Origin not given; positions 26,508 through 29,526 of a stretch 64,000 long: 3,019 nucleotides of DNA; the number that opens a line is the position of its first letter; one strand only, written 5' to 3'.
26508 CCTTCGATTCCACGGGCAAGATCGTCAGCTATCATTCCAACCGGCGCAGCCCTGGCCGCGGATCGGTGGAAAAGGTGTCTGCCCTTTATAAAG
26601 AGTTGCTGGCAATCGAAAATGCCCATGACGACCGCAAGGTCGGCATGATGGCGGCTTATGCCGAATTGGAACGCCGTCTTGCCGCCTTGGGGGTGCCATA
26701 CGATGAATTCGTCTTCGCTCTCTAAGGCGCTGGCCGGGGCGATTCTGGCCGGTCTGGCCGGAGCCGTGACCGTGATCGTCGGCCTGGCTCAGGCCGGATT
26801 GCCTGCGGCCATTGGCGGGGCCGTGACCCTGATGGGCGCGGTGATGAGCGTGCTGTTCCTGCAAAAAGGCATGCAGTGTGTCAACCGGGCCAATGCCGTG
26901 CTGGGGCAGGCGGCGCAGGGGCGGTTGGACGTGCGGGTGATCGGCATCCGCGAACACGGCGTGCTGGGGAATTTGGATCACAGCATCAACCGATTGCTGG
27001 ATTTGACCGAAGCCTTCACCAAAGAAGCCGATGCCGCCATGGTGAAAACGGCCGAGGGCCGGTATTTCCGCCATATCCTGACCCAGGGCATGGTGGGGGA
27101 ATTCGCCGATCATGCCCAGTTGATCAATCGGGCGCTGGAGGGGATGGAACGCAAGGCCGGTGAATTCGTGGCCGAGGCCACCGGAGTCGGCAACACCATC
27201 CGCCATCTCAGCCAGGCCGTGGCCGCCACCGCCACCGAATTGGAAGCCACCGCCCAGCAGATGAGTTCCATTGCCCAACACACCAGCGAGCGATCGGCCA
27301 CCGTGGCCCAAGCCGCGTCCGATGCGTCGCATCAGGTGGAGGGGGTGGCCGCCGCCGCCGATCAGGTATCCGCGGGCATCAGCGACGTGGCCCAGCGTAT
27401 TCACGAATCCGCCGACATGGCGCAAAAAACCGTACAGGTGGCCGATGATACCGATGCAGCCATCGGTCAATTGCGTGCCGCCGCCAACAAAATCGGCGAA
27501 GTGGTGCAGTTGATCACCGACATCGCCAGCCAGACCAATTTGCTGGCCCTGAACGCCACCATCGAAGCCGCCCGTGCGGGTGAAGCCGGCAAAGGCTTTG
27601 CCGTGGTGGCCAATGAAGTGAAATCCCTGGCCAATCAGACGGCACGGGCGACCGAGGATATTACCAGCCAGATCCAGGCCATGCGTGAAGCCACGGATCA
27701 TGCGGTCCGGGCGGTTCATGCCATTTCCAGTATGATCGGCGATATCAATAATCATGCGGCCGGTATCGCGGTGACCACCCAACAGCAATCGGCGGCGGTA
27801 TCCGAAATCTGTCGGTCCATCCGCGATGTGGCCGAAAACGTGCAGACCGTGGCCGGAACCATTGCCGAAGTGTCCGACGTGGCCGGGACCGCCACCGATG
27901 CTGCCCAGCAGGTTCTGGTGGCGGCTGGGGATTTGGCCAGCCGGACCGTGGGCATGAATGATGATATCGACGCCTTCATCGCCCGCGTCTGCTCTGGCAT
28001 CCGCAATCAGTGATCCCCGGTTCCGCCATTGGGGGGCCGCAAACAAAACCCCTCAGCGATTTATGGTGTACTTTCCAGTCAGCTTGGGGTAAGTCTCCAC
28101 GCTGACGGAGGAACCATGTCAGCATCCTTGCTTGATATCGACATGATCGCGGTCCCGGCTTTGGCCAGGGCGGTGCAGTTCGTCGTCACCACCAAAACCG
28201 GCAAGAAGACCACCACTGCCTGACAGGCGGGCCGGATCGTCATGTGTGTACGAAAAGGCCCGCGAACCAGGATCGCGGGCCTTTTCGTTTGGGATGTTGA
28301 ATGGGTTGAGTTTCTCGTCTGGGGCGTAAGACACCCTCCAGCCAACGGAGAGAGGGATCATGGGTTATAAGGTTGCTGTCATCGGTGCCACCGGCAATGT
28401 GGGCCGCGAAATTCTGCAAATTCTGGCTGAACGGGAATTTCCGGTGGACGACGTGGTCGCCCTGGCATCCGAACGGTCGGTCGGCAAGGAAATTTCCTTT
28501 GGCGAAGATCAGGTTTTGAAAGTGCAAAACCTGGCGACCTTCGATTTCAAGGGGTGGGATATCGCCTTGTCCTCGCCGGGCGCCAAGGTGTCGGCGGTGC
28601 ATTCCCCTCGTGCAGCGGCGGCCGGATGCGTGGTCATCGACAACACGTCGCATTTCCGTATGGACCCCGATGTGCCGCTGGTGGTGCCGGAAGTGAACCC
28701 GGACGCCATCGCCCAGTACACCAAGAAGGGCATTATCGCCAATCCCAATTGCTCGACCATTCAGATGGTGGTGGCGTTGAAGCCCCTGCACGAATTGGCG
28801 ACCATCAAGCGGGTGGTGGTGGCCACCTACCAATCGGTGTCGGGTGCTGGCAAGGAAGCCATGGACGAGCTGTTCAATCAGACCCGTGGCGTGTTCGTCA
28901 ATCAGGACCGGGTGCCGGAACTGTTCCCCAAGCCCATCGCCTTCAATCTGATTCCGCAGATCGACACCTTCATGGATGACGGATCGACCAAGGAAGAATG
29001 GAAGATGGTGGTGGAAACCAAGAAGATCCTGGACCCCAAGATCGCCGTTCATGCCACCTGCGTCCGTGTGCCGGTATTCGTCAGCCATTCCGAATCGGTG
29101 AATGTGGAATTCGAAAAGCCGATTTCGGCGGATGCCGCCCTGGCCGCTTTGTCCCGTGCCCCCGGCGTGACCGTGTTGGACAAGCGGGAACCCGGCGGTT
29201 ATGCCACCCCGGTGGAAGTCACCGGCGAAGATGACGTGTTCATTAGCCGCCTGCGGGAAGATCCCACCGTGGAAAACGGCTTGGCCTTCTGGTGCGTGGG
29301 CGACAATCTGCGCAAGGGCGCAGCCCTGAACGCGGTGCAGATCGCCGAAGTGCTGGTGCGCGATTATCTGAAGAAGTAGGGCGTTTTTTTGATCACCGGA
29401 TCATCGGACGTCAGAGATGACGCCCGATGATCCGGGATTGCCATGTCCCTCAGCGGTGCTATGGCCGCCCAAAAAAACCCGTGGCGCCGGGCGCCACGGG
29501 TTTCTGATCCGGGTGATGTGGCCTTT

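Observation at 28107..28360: Unannotated Thr/Lys-rich leader peptide and complete transcription attenuator upstream of asd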

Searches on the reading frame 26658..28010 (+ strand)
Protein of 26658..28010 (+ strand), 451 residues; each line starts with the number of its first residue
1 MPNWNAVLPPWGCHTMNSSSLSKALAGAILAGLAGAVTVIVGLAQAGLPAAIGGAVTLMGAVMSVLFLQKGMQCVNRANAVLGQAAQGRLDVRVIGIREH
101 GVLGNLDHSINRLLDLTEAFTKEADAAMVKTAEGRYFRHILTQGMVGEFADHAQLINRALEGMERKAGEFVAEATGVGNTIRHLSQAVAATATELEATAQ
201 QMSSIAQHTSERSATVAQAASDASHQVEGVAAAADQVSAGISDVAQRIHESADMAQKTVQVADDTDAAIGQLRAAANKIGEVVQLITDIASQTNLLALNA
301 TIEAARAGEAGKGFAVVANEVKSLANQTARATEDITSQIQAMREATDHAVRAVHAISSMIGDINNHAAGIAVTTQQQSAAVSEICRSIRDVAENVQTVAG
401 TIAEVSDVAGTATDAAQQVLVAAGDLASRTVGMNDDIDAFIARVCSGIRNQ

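Call 54: search_protein_families(library=ncbifam, proteins=[window:26658-28010:+], max_evalue=1)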
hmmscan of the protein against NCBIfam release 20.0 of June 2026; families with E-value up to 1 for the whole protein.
window:26658-28010:+ (451 aa): 25 families
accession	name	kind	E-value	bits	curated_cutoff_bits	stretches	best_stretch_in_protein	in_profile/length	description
NF041847.1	transduc_aer2_vibrio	equivalog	8.5e-31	106.9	1200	1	76-420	414-746/804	aerotaxis transducer Aer2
NF058645.1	MCPCtpMPsAe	equivalog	2.1e-24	86.2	900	1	193-407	315-537/558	methyl-accepting chemotaxis protein CtpM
NF050802.1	AspChtxCcaA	equivalog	5.1e-24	84.6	1300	1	89-404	376-693/700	aspartate chemotaxis receptor CcaA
NF011615.0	PRK15041.1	equivalog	5e-17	61.8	947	1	177-340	252-422/554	methyl-accepting chemotaxis protein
NF007309.0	PRK09793.1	equivalog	6.4e-17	61.7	903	1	180-430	265-508/533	methyl-accepting chemotaxis protein IV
NF011622.0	PRK15048.1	equivalog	1.9e-15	57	900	1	180-430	267-524/553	methyl-accepting chemotaxis protein II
NF047851.1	MCPCitTducer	equivalog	7.8e-15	54.9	900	1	180-415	268-503/553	methyl-accepting chemotaxis citrate transducer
TIGR02168.1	SMC_prok_B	equivalog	2.3e-08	32.3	567.35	1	164-442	671-945/1181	chromosome segregation protein SMC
TIGR02169.1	SMC_prok_A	equivalog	3.9e-07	28.2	729.4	1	152-408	676-933/1165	chromosome segregation protein SMC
TIGR04527.1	mycoplas_twoTM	subfamily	4.3e-06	26.6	125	1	175-293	64-173/248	MG_279/MG_280 family protein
NF047515.1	SpiroCoCo_C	equivalog_domain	5.4e-05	22.5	125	1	179-405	45-265/313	SpiroCoCo family coiled-coil protein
NF042953.1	Hhe_antiphage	equivalog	0.00026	18.5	2000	1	149-414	445-707/1797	DUF4011 domain-containing anti-phage protein Hhe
NF045487.1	ASRP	equivalog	0.0004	19.1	300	1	159-407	143-383/593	archaea-specific SMC-related protein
NF047516.1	LA_3659_fam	equivalog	0.0019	17.8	36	1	157-347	21-206/221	LA_3659 family protein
NF047514.1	SpiroCoCo_N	equivalog_domain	0.0019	17.8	75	1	157-347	21-206/221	SpiroCoCo family coiled-coil protein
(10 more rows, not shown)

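Call 55: search_protein_families(library=pfam, proteins=[window:26658-28010:+], max_evalue=0.01)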
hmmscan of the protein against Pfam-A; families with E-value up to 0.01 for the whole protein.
window:26658-28010:+ (451 aa): 5 families
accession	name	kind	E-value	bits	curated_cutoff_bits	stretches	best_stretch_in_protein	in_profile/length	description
PF00015.26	MCPsignal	-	3.1e-33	115.5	34.6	1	244-407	3-163/172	Methyl-accepting chemotaxis protein (MCP) signalling domain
PF04108.17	ATG17_like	-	9.6e-05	22.4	43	0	150-292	122-269/355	Autophagy protein ATG17-like domain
PF06103.16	DUF948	-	0.00037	21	37.2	0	179-239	19-82/89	Bacterial protein of unknown function (DUF948)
PF07889.17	DUF1664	-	0.0027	18.2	34.6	0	176-250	45-119/124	Protein of unknown function (DUF1664)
PF11727.13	ISG65-75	-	0.0087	15.8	25.1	0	321-430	40-151/281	Invariant surface glycoprotein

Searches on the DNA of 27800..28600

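Call 3: search_rna_families(source=window, start=27800, end=28600, threshold=evalue, max_evalue=10, show_alignments=3)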
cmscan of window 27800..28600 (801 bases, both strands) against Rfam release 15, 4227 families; matches with E-value up to 10: 10.
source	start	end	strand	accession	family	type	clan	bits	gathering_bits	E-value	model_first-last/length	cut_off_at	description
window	28178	28289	+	RF00506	Thr_leader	Cis-reg; leader;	-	40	55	7.6e-06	1-118/118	no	Threonine operon leader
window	28249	28349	-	RF00506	Thr_leader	Cis-reg; leader;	-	30.6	55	0.0012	1-118/118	no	Threonine operon leader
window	28252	28351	-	RF00512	Leu_leader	Cis-reg; leader;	-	21.7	50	0.061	1-148/148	no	Leucine operon leader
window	28191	28284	-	RF02450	ncr1175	Gene; sRNA;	-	20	60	0.53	1-110/110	no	Bacillus sRNA ncr1175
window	27905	27928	+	RF00523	Prion_pknot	Cis-reg;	-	16.3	39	3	1-40/40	no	Prion pseudoknot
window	28250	28350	-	RF00513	Trp_leader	Cis-reg; leader;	-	16.1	41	2.6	1-100/100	no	Tryptophan operon leader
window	28254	28315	-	RF01393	isrJ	Gene; sRNA;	-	15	37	6.1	1-75/75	no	isrJ Hfq binding RNA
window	28158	28198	+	RF01046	WLE3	Cis-reg;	-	14.8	50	4.4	13-32/44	no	Wingless localisation element 3 (WLE3)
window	28065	28127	+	RF03109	Thermales-rpoB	Cis-reg;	-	13.9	77.3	6.4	1-89/89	no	Thermales-rpoB RNA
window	28191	28285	+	RF02144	rsmX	Gene;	CL00106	13.4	56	7.6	1-114/114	no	rsmX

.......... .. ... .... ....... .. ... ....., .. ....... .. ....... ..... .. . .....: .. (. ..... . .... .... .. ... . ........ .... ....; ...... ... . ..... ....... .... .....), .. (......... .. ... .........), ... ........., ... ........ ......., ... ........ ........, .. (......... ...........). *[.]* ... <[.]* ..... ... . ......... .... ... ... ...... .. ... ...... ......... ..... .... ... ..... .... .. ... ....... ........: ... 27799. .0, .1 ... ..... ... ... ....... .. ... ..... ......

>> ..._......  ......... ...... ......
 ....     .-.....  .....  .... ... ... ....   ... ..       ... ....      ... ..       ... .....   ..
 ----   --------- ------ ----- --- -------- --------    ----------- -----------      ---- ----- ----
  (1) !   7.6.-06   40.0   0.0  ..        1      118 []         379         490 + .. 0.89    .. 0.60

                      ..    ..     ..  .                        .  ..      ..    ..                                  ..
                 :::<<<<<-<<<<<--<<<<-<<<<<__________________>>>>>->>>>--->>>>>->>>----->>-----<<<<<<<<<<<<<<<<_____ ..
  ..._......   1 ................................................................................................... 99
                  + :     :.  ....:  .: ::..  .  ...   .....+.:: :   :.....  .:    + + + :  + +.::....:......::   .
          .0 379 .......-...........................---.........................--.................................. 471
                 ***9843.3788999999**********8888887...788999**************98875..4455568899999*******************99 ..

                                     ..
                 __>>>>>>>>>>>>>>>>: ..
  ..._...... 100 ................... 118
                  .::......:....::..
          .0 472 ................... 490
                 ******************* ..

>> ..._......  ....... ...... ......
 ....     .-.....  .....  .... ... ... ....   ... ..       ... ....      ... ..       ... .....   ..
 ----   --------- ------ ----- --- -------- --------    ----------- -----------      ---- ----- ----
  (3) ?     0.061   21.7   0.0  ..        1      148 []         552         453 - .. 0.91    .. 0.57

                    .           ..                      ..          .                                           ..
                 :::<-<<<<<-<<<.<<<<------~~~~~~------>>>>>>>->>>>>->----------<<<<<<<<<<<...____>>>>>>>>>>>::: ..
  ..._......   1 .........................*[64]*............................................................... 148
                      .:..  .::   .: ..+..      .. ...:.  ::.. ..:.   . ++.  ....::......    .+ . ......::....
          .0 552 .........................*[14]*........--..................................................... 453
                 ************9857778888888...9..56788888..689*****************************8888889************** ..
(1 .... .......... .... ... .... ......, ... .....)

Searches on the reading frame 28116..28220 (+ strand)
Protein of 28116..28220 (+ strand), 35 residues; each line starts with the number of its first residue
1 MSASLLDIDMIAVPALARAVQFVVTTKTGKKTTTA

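Call 54: search_protein_families(library=ncbifam, proteins=[window:28116-28220:+], max_evalue=1)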
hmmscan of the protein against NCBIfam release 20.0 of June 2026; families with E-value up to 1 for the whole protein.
seq(35 aa): 1 family
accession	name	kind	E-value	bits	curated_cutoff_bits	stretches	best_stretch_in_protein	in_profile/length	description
NF047414.1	BRANT_His_rich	hypoth_equivalog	0.0014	19.7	44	1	1-32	5-33/62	His-rich protein BRANT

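Call 55: search_protein_families(library=pfam, proteins=[window:28116-28220:+], max_evalue=0.01)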
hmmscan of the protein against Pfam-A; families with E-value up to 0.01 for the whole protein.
seq(35 aa): 0 families

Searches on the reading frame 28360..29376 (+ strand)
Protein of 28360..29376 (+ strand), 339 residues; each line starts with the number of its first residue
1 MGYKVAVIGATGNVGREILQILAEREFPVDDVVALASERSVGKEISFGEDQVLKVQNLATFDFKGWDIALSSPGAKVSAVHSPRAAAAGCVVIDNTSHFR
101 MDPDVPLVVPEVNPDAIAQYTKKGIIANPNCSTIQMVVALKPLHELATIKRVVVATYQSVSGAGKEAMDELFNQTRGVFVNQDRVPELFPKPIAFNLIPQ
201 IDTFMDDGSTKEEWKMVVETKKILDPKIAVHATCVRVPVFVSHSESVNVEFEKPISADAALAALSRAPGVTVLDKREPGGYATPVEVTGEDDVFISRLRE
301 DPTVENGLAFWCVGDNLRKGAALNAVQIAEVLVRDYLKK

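Call 42: find_related_loci(query=window:28360-29376:+, collection=genome_contigs, flank=450)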
Query window:28360-29376:+ (339 aa) in genome_contigs; peptide patterns used: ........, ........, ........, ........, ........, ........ (x = any residue, [..] = any of these).
600 stretches matched a pattern (row limit reached: there are more); 595 encode a relative of the query (tblastn E <= 1e-3); the best 80 are kept; 80 distinct loci.
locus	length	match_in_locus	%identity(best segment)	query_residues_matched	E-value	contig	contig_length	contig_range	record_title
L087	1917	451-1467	81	1-339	0e+0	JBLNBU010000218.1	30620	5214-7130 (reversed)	MAG: Actinomycetota bacterium isolate MAG143 PRJNA950955_bin5_renamed_217, whole genome shotgun sequence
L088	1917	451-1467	79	1-339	0e+0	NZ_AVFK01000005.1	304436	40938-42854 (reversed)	Skermanella aerolata KACC 11604 strain 5416T-32 contig8, whole genome shotgun sequence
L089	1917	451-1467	78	1-339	0e+0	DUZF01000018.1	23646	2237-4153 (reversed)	MAG TPA_asm: Rhodospirillaceae bacterium isolate MAG_06104_tlms_034 Ga0007882_10000477, whole genome shotgun sequence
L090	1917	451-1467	77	1-339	0e+0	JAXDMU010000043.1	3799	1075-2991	MAG: Aliidongia sp. isolate BP_649 scaffold_2038214, whole genome shotgun sequence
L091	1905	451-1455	79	1-335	0e+0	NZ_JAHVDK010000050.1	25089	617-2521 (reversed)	Inquilinus limosus strain SA128 Indigo76_contig_50, whole genome shotgun sequence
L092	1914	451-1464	76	1-338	5e-180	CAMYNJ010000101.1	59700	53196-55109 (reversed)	MAG: uncultured Alphaproteobacteria bacterium isolate FO_M_Alpha_34 genome assembly, contig: scaffold_421, whole genome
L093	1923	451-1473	75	1-339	6e-180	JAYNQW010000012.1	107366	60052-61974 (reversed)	MAG: Rhodospirillaceae bacterium isolate 139539_COM_concoct_bins.tsv.212 NODE_133_length_107366_cov_8.508047, whole geno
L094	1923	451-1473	74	1-339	3e-180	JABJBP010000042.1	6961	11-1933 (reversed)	MAG: Rhodospirillaceae bacterium isolate SI073_bin34 k141_597713, whole genome shotgun sequence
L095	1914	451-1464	73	1-338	3e-179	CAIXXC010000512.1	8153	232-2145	MAG: uncultured Rhodospirillales bacterium isolate AM-2014_bin-1904 genome assembly, contig: bin-1904:512/541, whole gen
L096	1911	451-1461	76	1-337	7e-176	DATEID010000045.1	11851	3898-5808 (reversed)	MAG TPA_asm: Reyranella sp. isolate SMAG_U8828 k141_811089, whole genome shotgun sequence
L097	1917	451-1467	73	2-338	1e-175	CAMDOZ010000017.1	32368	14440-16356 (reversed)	MAG: Candidatus Marinimicrobia bacterium isolate TH-11nov19-269 genome assembly, contig: TH-11nov19-C3181, whole genome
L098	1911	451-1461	74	1-337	1e-174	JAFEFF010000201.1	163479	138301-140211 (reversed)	MAG: Proteobacteria bacterium isolate SZAS LIN-11 LIN-390__201__length-163479, whole genome shotgun sequence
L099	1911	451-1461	74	1-337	4e-174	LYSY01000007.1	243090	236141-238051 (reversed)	MAG: Rhodospirillales bacterium BBD 1991-14 Richardson_scaffold_24, whole genome shotgun sequence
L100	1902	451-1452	75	1-334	3e-174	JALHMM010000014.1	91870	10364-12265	MAG: Reyranellaceae bacterium isolate Bin_33_2_sub c_000000001488, whole genome shotgun sequence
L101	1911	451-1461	74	1-337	6e-175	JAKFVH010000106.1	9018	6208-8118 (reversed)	MAG: Reyranella sp. isolate D3_Bin_12 D3_0002183, whole genome shotgun sequence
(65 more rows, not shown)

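Call 54: search_protein_families(library=ncbifam, proteins=[window:28360-29376:+], max_evalue=1)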
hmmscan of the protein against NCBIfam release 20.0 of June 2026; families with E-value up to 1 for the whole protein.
window:28360-29376:+ (339 aa): 20 families
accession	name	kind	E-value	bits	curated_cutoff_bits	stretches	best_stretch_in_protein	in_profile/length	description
NF011456.0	PRK14874.1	equivalog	1.8e-155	517.2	223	1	1-336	3-344/346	aspartate-semialdehyde dehydrogenase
TIGR01296.1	asd_B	equivalog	7.1e-137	456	324.2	1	4-334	1-338/339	aspartate-semialdehyde dehydrogenase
NF005229.0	PRK06728.1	equivalog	2.6e-90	302.8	628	1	2-335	5-344/347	aspartate-semialdehyde dehydrogenase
NF005957.0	PRK08040.1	equivalog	1.6e-78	264.5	273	1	2-337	4-335/336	aspartate-semialdehyde dehydrogenase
NF004224.0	PRK05671.1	equivalog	2.9e-76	257.1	284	1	4-336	6-335/336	aspartate-semialdehyde dehydrogenase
NF006416.0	PRK08664.1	subfamily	6.9e-47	160.3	232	2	3-169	4-187/350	aspartate-semialdehyde dehydrogenase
TIGR00978.1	asd_EA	equivalog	4.2e-42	144.4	301.2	2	4-167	2-183/342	aspartate-semialdehyde dehydrogenase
NF005144.0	PRK06598.1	subfamily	4.8e-38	131.3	198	2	187-323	216-358/369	aspartate-semialdehyde dehydrogenase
TIGR01745.1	asd_gamma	equivalog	2.7e-31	108.8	402.9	2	187-324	215-357/366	aspartate-semialdehyde dehydrogenase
NF005368.0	PRK06901.1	equivalog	1.8e-20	73.4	437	1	74-334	74-320/323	oxidoreductase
TIGR01850.1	argC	equivalog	6.9e-17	61.7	233.6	2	4-170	2-190/345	N-acetyl-gamma-glutamyl-phosphate reductase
TIGR01851.1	argC_other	equivalog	6.8e-06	25.6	229.85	1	88-170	72-157/310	N-acetyl-gamma-glutamyl-phosphate reductase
NF006157.0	PRK08300.1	subfamily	3.7e-05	23.2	166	1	4-176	7-178/303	acetaldehyde dehydrogenase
TIGR03215.1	ac_ald_DH_ac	equivalog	6.1e-05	22.5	282.25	1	4-176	3-171/285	acetaldehyde dehydrogenase (acetylating)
NF003251.0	PRK04207.1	equivalog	0.001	18.2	185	1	225-276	203-254/343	type II glyceraldehyde-3-phosphate dehydrogenase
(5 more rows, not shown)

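Call 55: search_protein_families(library=pfam, proteins=[window:28360-29376:+], max_evalue=0.01)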
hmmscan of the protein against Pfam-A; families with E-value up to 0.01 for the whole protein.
window:28360-29376:+ (339 aa): 3 families
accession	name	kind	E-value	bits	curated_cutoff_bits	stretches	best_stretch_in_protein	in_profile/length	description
PF02774.23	Semialdhyde_dhC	-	1.3e-55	188.9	26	1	140-319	1-184/184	Semialdehyde dehydrogenase, dimerisation domain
PF01118.30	Semialdhyde_dh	-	3e-35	121.7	26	1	4-119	1-120/121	Semialdehyde dehydrogenase, NAD binding domain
PF05368.20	NmrA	-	0.0092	16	27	0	4-30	4-30/298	NmrA-like family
